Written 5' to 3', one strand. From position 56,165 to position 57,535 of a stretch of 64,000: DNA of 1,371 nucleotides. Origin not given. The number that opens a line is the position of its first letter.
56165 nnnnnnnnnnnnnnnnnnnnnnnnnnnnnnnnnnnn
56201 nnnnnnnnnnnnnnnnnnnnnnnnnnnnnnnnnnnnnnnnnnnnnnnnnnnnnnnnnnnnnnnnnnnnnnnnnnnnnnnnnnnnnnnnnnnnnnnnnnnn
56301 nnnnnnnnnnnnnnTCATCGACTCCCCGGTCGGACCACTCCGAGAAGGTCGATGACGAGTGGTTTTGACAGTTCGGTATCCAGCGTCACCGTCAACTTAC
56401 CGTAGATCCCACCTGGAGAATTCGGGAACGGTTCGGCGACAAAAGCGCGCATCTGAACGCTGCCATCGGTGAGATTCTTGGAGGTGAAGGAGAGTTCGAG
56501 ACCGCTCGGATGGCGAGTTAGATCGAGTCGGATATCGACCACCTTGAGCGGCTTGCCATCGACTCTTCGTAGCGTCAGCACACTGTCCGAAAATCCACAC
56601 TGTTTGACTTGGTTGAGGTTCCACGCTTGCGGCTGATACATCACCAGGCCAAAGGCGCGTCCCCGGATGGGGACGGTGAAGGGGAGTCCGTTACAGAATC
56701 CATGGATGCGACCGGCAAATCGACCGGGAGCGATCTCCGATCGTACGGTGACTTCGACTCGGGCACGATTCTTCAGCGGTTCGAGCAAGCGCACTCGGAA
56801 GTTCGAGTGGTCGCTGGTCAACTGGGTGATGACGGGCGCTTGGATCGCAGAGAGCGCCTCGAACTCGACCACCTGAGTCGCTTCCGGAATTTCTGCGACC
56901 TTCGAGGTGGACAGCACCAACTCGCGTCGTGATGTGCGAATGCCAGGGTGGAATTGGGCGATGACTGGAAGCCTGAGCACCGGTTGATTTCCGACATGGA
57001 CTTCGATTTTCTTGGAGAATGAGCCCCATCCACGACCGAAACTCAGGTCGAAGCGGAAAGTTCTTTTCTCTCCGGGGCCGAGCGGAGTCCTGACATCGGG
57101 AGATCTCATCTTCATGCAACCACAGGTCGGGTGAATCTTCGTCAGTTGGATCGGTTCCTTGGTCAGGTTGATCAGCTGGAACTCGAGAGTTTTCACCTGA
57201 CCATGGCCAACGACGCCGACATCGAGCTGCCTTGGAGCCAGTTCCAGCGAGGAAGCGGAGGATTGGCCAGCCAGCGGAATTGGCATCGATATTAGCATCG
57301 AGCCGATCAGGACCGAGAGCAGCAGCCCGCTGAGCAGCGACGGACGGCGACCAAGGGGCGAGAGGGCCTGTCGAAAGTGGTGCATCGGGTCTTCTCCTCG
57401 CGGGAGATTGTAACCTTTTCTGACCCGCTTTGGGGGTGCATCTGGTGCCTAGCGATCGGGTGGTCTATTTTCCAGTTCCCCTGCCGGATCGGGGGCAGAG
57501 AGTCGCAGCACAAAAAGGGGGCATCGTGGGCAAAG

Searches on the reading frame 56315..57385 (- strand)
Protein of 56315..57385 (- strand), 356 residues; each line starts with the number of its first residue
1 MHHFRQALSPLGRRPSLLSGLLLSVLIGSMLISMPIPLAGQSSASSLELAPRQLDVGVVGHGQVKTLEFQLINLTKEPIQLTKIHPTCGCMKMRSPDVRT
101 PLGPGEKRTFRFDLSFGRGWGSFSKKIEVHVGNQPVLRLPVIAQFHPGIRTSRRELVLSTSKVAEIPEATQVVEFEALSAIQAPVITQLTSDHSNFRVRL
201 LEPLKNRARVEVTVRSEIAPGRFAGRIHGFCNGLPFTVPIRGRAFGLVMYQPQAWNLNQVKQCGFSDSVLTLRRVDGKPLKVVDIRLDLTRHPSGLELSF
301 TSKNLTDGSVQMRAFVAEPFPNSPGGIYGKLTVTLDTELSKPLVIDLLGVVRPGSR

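Call 63: search_protein_families(library=pfam, proteins=[window:56315-57385:-], max_evalue=0.001)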
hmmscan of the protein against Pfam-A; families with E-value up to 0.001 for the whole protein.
window:56315-57385:- (356 aa): 2 families
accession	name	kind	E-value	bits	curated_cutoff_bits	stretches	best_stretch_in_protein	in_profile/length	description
PF07610.17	DUF1573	-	2.6e-10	40.7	26.1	1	50-132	4-84/98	Protein of unknown function (DUF1573)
PF22544.2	HYDIN_VesB_CFA65-like_Ig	-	3e-07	31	25.5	1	47-134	3-89/100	HYDIN/CFA65/VesB-like, Ig-like domain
